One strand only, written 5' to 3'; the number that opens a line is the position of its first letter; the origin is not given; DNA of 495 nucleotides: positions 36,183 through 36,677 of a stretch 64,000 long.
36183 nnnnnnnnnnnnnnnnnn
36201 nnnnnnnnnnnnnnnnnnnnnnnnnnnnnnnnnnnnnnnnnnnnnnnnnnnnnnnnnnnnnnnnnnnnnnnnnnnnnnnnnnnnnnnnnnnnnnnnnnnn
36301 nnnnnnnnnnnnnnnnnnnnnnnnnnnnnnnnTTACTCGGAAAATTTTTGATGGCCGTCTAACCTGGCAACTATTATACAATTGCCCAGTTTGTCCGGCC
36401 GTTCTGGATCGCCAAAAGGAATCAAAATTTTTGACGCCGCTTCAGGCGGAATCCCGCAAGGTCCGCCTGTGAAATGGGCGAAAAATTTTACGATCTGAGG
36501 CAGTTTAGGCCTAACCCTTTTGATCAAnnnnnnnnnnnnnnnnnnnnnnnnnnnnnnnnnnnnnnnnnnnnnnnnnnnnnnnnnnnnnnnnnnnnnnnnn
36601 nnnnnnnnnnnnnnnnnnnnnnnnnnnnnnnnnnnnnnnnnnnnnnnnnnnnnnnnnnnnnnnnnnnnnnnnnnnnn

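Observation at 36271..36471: GC-rich 200-nt hairpin element with 35-nt terminal inverted repeats between the lipid A and core-oligosaccharide operons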

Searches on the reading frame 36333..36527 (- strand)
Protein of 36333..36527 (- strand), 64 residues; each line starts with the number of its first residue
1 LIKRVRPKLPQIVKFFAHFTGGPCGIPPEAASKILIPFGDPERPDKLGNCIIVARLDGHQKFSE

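Call 10: search_protein_families(library=pfam, proteins=[window:36333-36527:-], max_evalue=0.01)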
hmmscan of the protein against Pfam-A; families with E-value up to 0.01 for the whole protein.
window:36333-36527:- (64 aa): 0 families

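Call 18: find_encoding_contigs(protein=window:36333-36527:-, flank=10000, max_places=10)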
Protein window:36333-36527:- (64 aa): no gene with exactly this product is on record in the collection.

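Call 39: find_homologous_proteins(query=A2, max_evalue=1)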
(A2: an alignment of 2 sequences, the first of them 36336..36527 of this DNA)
Query A2 (2 sequences) (64 aa, profile of the alignment): 13 proteins with E <= 1 among 19 candidates.
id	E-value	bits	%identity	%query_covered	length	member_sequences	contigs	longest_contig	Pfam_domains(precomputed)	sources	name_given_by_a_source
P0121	1.0e-33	133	62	58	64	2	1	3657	-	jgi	jgi:hypothetical protein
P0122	5.2e-29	118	70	72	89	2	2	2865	-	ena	-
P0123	4.5e-28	115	70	58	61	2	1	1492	-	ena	-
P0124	1.3e-24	104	70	58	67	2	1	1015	-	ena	-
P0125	1.9e-22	97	68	63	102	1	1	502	-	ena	-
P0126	2.1e-17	81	63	72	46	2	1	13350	-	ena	-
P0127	9.8e-15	72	69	66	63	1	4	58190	-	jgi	jgi:hypothetical protein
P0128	4.5e-14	70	62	66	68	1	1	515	-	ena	-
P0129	6.9e-14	69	59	64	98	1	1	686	-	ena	-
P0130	3.7e-12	64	61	64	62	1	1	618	-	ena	-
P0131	1.4e-8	52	57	55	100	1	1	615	-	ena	-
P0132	2.6e-8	52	54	58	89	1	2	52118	-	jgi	jgi:hypothetical protein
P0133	7.0e-8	50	71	48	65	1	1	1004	-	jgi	-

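Call 41: find_encoding_contigs(protein=P0127, flank=4000, max_places=6)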
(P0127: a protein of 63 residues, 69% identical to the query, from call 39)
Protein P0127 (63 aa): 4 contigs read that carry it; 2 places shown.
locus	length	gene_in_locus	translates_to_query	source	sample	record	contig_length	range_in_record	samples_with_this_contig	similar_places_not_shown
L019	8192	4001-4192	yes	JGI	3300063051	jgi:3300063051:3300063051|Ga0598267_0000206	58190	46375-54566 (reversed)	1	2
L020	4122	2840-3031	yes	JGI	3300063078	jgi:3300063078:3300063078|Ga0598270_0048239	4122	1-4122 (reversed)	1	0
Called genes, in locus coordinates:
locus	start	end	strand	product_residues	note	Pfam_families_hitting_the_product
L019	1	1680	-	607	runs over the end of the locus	PF00664:ABC_membrane, PF02463:SMC_N (weak), PF00005:ABC_tran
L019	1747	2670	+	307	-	PF01408:GFO_IDH_MocA, PF02894:GFO_IDH_MocA_C (faint), PF22725:GFO_IDH_MocA_C3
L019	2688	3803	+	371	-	PF02684:LpxB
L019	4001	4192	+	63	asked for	-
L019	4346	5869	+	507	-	PF12728:HTH_17, PF03951:Gln-synt_N, PF00120:Gln-synt_C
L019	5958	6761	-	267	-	PF17930:LpxI_N, PF06230:LpxI_C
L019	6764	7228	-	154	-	PF22817:ApeP-like, PF07977:FabA, PF22818:ApeI-like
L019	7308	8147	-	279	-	PF03331:LpxC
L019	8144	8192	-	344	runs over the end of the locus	PF04613:LpxD, PF21711:DCTN5 (faint), PF25247:LbH_GLGC (faint), PF24894:Hexapep_GlmU (faint), PF25087:GMPPB_C (faint), PF25084:LbH_EIF2B (faint), PF00132:Hexapep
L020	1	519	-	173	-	?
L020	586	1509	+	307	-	PF01408:GFO_IDH_MocA, PF02894:GFO_IDH_MocA_C (faint), PF22725:GFO_IDH_MocA_C3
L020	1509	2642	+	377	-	PF02684:LpxB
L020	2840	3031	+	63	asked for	-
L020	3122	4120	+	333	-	?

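Call 43: find_encoding_contigs(protein=P0132, flank=4000, max_places=4)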
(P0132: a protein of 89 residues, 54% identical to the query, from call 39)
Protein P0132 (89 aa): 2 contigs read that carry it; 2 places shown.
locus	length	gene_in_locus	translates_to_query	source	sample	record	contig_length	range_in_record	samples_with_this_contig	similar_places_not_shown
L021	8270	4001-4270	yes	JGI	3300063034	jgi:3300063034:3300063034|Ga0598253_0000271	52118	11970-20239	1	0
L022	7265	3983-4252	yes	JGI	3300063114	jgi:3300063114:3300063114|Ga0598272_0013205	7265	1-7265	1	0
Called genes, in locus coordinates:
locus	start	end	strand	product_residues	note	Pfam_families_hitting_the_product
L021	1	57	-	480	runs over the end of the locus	PF10396:TrmE_N, PF12631:MnmE_helical, PF00350:Dynamin_N (faint), PF01926:MMR_HSR1, PF02421:FeoB_N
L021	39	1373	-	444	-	PF08245:Mur_ligase_M, PF02875:Mur_ligase_C, PF27239:FOL3_C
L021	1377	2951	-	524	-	PF02142:MGS, PF01808:AICARFT_IMPCHas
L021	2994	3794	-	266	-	PF00300:His_Phos_1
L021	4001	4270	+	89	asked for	-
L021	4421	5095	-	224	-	PF05552:MS_channel_1st_1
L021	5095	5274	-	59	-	-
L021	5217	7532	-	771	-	PF00317:Ribonuc_red_lgN, PF02867:Ribonuc_red_lgC, PF12637:TSCPD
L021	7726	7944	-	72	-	PF26391:MamI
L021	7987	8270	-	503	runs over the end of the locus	PF13632:Glyco_trans_2_3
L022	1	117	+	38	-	?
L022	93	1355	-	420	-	PF08245:Mur_ligase_M, PF02875:Mur_ligase_C, PF27239:FOL3_C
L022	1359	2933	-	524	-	PF02142:MGS, PF01808:AICARFT_IMPCHas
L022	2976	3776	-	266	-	PF00300:His_Phos_1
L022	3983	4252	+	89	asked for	-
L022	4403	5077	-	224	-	PF05552:MS_channel_1st_1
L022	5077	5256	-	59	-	-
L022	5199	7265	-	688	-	?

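Call 58: search_protein_representatives(alignment_id=A3)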
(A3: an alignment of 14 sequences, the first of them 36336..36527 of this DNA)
Query: 14 sequences, 71 profile positions. Proteins with E-value up to 0.001 (for the whole library): 36; up to 1e-10: 18; up to 1e-30: 0. The best 36 are listed.
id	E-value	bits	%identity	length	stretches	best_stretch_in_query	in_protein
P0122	1.1e-26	108.3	-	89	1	10-66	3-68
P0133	3.0e-24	100.5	-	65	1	8-71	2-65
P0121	1.1e-23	98.7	-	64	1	15-65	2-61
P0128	1.3e-23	98.5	-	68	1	5-53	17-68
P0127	6.3e-23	96.3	-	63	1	4-53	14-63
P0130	9.3e-22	92.5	-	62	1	5-53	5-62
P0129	1.3e-21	92.1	-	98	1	8-53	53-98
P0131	1.5e-21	91.9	-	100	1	8-58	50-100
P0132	1.0e-18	82.8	-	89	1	9-53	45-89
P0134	4.1e-17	77.7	-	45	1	15-58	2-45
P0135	1.5e-16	75.9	-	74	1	17-65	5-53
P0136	2.2e-16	75.3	-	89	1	16-66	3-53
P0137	3.9e-15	71.3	-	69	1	9-55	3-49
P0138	1.5e-14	69.5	-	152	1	9-55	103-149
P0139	8.5e-14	67.0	-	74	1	9-53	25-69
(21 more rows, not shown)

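Call 60: find_encoding_contigs(protein=P0126, flank=5000, max_places=4)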
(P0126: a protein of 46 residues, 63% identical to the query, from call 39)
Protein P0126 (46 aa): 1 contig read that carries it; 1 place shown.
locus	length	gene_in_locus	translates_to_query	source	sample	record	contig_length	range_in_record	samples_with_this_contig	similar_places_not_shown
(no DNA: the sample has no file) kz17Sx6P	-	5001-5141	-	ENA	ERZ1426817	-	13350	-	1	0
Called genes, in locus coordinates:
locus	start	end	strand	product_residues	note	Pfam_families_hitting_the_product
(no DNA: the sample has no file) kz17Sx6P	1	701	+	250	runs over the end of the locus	PF00005:ABC_tran, PF13304:AAA_21 (weak)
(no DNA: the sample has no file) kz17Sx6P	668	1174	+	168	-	PF00005:ABC_tran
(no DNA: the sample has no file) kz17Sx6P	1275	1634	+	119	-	PF13732:DrrA1-3_C (weak)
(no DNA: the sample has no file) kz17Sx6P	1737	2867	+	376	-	PF12679:ABC2_membrane_2, PF12698:ABC2_membrane_3, PF01061:ABC2_membrane, PF12730:ABC2_membrane_4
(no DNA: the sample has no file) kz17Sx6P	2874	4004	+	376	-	PF12679:ABC2_membrane_2, PF12698:ABC2_membrane_3, PF01061:ABC2_membrane, PF12730:ABC2_membrane_4 (weak)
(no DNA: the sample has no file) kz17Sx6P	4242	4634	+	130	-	-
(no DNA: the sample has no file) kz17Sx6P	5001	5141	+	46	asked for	-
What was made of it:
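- P0126 lies next to ABC-2 transporter genes (call 60). Copies lie next to unrelated genes such as glnA, an MscS-like gene and an ABC transporter (calls 41, 43, 60).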

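Call 73: list_cluster_members(proteins=[P0122, P0123, P0124, P0125, P0126, P0128, P0129, P0130, P0131, P0133])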
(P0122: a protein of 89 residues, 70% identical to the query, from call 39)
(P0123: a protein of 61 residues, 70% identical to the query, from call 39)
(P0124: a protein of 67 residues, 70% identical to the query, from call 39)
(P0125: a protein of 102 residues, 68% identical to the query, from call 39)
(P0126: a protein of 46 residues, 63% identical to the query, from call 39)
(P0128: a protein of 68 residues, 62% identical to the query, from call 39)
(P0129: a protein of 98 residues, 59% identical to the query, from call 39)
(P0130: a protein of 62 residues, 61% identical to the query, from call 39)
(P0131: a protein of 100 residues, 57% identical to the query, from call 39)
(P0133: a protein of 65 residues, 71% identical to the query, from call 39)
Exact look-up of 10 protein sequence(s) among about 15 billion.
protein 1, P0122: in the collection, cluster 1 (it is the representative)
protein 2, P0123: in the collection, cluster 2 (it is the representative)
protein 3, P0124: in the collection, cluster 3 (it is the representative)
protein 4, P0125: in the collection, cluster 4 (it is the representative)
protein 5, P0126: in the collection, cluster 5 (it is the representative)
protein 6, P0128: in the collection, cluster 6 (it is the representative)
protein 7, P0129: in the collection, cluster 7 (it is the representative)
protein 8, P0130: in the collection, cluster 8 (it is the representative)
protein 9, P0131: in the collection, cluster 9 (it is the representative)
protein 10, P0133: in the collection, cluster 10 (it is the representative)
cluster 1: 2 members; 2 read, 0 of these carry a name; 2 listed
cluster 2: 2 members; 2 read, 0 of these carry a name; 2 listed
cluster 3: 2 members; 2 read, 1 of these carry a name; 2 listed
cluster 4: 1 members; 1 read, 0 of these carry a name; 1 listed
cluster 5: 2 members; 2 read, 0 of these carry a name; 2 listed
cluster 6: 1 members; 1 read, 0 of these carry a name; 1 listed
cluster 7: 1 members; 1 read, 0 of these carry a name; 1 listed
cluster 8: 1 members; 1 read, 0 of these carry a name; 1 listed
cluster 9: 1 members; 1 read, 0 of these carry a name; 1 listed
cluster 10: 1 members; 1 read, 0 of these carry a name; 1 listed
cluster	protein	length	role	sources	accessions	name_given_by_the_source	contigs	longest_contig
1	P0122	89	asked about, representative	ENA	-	-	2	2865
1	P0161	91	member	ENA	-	-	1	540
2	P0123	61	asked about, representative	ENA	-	-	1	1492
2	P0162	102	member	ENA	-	-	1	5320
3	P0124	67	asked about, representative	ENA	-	-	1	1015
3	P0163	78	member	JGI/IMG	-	hypothetical protein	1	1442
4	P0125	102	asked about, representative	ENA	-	-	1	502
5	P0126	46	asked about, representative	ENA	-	-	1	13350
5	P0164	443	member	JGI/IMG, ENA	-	-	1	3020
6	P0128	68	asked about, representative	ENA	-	-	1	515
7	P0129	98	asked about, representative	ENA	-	-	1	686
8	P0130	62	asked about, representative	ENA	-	-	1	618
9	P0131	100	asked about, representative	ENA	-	-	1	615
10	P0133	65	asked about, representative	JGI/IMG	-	-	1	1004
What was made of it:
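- Tried and rejected: list_cluster_members gave no sample accessions with which to test co-occurrence in one assembly (call 73).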
